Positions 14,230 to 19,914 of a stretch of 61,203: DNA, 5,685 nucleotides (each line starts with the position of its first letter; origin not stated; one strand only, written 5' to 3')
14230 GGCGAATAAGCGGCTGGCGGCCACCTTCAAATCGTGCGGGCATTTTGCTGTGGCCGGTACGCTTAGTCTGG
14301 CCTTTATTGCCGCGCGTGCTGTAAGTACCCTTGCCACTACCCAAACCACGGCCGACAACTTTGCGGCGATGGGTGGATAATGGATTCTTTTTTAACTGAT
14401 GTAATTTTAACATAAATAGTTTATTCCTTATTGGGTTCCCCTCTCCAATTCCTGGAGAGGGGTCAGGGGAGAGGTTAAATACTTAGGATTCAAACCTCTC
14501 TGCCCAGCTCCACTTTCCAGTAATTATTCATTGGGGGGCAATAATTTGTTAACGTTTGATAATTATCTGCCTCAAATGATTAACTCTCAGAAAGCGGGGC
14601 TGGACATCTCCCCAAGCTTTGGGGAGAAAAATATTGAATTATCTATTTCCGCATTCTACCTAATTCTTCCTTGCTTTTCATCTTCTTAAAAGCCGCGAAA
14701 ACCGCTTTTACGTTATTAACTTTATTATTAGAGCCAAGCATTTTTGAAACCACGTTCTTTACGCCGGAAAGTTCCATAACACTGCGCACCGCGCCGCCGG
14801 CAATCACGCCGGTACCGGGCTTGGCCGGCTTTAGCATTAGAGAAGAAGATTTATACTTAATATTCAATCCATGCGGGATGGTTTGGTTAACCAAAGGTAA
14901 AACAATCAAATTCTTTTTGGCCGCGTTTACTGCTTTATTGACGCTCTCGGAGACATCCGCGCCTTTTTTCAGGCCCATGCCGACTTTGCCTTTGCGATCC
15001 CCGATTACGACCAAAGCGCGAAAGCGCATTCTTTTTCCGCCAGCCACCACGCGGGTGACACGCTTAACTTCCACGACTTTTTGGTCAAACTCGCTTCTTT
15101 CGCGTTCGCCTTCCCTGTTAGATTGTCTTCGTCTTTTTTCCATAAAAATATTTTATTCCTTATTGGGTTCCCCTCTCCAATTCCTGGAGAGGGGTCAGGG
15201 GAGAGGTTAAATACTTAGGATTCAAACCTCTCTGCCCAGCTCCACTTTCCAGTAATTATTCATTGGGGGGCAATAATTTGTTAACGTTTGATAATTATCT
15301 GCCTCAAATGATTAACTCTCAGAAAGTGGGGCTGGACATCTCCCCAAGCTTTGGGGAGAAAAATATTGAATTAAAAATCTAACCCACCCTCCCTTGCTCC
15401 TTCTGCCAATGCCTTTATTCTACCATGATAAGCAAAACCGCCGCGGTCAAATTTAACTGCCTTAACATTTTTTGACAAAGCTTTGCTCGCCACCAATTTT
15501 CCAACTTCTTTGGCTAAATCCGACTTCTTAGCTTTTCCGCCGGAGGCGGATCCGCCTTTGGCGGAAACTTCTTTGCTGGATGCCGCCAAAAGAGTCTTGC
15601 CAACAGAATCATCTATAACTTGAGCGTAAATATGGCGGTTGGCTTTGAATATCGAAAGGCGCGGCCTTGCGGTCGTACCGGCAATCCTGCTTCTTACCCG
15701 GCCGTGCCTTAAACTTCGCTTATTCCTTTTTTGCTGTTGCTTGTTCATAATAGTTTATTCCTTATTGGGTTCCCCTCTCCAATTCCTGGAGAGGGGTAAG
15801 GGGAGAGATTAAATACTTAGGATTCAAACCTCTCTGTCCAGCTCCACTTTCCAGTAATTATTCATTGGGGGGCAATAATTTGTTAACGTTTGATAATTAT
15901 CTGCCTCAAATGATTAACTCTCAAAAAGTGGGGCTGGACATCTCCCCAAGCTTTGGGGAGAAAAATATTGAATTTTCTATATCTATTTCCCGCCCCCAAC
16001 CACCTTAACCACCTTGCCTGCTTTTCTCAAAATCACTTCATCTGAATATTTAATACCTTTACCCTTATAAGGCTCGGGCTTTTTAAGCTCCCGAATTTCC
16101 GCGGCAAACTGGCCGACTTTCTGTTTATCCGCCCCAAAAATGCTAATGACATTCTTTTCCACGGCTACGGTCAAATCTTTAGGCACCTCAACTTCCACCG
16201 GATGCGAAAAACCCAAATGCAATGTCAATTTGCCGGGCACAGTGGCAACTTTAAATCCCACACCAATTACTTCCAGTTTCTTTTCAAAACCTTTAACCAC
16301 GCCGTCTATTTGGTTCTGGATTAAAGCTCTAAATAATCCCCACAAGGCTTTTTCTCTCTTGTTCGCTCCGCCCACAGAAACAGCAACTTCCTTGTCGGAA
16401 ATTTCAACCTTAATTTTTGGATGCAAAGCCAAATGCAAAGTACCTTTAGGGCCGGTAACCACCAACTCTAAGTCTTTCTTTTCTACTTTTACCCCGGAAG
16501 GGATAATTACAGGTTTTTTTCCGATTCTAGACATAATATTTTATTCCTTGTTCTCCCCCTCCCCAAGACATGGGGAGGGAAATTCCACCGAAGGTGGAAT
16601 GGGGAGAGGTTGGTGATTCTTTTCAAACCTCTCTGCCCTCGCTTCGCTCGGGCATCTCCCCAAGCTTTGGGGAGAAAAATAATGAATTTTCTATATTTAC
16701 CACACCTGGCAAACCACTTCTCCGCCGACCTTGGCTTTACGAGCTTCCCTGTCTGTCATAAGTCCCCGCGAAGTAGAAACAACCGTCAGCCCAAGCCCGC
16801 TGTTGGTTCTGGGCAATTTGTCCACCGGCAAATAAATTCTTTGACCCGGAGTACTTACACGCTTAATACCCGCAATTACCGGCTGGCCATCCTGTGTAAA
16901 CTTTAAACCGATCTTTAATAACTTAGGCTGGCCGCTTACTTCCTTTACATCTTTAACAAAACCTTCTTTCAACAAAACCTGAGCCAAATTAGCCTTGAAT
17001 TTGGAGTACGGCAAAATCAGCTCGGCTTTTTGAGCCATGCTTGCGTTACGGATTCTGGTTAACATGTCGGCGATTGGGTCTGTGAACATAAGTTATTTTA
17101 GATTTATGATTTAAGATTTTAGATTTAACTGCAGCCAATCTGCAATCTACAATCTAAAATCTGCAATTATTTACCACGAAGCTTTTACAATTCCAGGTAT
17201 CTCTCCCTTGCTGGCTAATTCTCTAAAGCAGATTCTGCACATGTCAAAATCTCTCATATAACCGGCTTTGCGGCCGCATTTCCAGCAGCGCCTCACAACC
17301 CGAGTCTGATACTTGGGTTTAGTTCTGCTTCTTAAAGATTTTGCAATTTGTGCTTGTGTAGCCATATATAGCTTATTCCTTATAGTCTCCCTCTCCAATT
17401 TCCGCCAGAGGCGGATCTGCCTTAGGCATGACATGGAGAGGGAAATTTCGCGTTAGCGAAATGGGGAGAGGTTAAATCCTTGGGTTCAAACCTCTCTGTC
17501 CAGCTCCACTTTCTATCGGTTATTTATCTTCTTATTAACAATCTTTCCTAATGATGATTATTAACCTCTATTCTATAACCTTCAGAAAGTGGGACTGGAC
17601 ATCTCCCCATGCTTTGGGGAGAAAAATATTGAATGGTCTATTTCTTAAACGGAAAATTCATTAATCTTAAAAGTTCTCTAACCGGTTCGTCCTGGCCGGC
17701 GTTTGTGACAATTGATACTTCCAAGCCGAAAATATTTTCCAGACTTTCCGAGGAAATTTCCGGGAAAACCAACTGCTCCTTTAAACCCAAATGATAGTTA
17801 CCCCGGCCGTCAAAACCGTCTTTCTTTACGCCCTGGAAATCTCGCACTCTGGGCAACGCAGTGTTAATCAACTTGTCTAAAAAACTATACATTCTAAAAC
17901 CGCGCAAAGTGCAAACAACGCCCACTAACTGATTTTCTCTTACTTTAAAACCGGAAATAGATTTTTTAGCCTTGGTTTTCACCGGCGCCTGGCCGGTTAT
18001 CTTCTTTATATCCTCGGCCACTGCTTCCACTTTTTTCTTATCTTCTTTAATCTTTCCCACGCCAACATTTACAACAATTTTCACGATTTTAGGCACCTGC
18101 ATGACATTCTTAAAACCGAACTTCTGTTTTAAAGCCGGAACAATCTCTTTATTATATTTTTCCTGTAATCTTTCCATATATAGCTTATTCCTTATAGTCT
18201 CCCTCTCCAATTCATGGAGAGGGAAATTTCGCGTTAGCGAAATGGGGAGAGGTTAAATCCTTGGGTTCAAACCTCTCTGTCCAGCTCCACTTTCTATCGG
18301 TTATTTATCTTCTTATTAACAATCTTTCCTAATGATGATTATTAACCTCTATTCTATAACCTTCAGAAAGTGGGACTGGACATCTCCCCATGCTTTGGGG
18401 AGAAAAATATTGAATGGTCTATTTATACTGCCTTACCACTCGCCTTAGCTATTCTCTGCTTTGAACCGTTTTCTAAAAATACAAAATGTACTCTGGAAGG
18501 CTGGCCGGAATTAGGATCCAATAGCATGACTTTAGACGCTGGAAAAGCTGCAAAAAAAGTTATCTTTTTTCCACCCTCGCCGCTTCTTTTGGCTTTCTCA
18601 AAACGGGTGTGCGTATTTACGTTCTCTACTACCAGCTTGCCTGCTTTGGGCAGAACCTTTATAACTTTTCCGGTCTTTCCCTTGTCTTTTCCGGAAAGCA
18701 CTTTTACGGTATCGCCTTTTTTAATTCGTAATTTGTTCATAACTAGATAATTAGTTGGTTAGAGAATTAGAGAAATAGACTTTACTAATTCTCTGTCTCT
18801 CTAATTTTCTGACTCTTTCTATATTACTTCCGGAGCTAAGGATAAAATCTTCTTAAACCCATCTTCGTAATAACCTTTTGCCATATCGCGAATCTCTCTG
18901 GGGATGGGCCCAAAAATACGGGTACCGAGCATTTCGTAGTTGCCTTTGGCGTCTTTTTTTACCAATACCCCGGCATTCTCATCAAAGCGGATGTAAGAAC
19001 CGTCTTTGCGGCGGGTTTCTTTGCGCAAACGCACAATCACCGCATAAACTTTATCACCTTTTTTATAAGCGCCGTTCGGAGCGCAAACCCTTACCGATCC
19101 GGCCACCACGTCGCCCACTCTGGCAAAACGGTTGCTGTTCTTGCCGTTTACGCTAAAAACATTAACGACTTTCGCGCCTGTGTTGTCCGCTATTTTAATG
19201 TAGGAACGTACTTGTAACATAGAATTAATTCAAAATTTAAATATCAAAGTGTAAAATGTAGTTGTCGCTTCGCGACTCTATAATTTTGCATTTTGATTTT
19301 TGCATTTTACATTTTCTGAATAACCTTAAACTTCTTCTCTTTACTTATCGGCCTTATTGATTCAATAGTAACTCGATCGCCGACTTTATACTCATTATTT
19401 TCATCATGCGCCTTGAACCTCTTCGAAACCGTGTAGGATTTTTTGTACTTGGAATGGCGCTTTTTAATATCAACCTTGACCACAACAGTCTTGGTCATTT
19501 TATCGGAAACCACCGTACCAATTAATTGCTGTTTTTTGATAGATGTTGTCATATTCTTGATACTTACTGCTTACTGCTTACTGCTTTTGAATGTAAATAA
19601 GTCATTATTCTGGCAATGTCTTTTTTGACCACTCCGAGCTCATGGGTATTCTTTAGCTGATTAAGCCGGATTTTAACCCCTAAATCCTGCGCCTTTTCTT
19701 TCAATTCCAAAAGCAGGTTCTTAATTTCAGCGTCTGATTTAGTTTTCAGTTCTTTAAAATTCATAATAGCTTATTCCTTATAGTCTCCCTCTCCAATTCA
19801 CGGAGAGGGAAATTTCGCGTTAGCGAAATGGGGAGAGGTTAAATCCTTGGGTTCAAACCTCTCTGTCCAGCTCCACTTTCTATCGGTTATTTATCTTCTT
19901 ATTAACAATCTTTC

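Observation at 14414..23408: Nine same-orientation mosaic hairpin cassettes fill the gaps between spc/S10 ribosomal-protein cistrons, each ending in the next gene's SD and start codon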

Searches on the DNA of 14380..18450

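Call 51: search_rna_families(source=window, start=14380, end=18450, threshold=evalue, max_evalue=5)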
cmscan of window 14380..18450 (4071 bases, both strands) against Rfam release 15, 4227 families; matches with E-value up to 5: 6.
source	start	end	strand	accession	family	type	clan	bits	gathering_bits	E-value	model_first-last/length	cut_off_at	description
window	15233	15338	-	RF03195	mir-3934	Gene; miRNA;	-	20.7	84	1.9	1-92/92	no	mir-3934 microRNA precursor family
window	14445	14526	+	RF04113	MIR1523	Gene; miRNA;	-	19.6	96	2.9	1-92/92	no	MIR1523 microRNA precursor family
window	15177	15258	+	RF04113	MIR1523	Gene; miRNA;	-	19.6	96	2.9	1-92/92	no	MIR1523 microRNA precursor family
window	14438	14465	+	RF02795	Pab91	Gene; snRNA; snoRNA; HACA-box;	-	19.2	71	4.3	1-57/57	no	Pab91 RNA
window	15170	15197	+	RF02795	Pab91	Gene; snRNA; snoRNA; HACA-box;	-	19.2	71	4.3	1-57/57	no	Pab91 RNA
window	16555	16611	+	RF01762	whalefall-1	Gene; sRNA;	-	18.6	37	0.24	1-56/56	no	Whalefall-1 RNA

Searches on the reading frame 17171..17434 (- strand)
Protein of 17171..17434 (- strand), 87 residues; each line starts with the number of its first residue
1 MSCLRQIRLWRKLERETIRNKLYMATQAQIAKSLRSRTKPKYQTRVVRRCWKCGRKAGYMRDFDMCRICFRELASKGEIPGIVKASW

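Call 10: search_protein_families(library=ncbifam, proteins=[window:17171-17434:-], max_evalue=0.00001)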
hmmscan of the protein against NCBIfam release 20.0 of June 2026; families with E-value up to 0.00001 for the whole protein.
window:17171-17434:- (87 aa): 4 families
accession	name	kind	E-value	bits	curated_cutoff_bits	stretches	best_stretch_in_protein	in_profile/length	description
NF005974.0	PRK08061.1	equivalog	5.3e-25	87.3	77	1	24-87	1-61/61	type Z 30S ribosomal protein S14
NF006477.0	PRK08881.1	equivalog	1e-17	64.5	77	1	14-87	28-101/101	30S ribosomal protein S14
NF005370.0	PRK06911.1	equivalog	8.8e-11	41.7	187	1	21-87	38-100/100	30S ribosomal protein S14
NF004424.0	PRK05766.1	equivalog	2.6e-08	33.6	54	1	38-76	7-47/54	30S ribosomal protein S14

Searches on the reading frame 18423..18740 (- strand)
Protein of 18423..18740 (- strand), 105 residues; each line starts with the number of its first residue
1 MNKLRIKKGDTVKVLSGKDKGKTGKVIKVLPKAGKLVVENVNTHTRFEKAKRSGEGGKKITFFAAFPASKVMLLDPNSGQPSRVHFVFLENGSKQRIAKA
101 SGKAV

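Call 10: search_protein_families(library=ncbifam, proteins=[window:18423-18740:-], max_evalue=0.00001)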
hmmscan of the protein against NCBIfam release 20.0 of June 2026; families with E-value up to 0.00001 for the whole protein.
window:18423-18740:- (105 aa): 2 families
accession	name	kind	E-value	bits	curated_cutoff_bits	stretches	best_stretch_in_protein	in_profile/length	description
TIGR01079.1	rplX_bact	equivalog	1.7e-28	99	53.7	1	4-105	2-104/104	50S ribosomal protein L24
TIGR01080.1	rplX_A_E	equivalog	6.9e-07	29.6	47.65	1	2-44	38-80/116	50S ribosomal protein L24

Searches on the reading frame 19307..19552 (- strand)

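Call 10: search_protein_families(library=ncbifam, proteins=[window:19307-19552:-], max_evalue=0.00001)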
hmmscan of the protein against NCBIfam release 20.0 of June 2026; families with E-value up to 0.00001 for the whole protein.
window:19307-19552:- (81 aa): 4 families
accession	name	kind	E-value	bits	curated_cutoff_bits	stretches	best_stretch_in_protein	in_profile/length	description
TIGR03635.1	uS17_bact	equivalog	1.8e-27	95.2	88.7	1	7-77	1-71/72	30S ribosomal protein S17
NF004123.1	PRK05610.1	equivalog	2.8e-27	94.6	74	1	7-77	1-71/72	30S ribosomal protein S17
NF006345.0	PRK08572.1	equivalog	4e-13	49.2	120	1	4-80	28-105/111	30S ribosomal protein S17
TIGR03630.1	uS17_arch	equivalog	5.8e-12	45.5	105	1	4-80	24-101/102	30S ribosomal protein S17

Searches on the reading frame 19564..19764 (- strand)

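Call 11: search_protein_families(library=ncbifam, proteins=[window:19564-19764:-], max_evalue=0.00001)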
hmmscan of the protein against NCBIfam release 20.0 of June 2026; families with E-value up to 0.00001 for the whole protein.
window:19564-19764:- (66 aa): 1 family
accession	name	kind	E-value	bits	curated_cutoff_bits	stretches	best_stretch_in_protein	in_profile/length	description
TIGR00012.1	L29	equivalog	3.6e-12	46.1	22.6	1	5-59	1-55/56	50S ribosomal protein L29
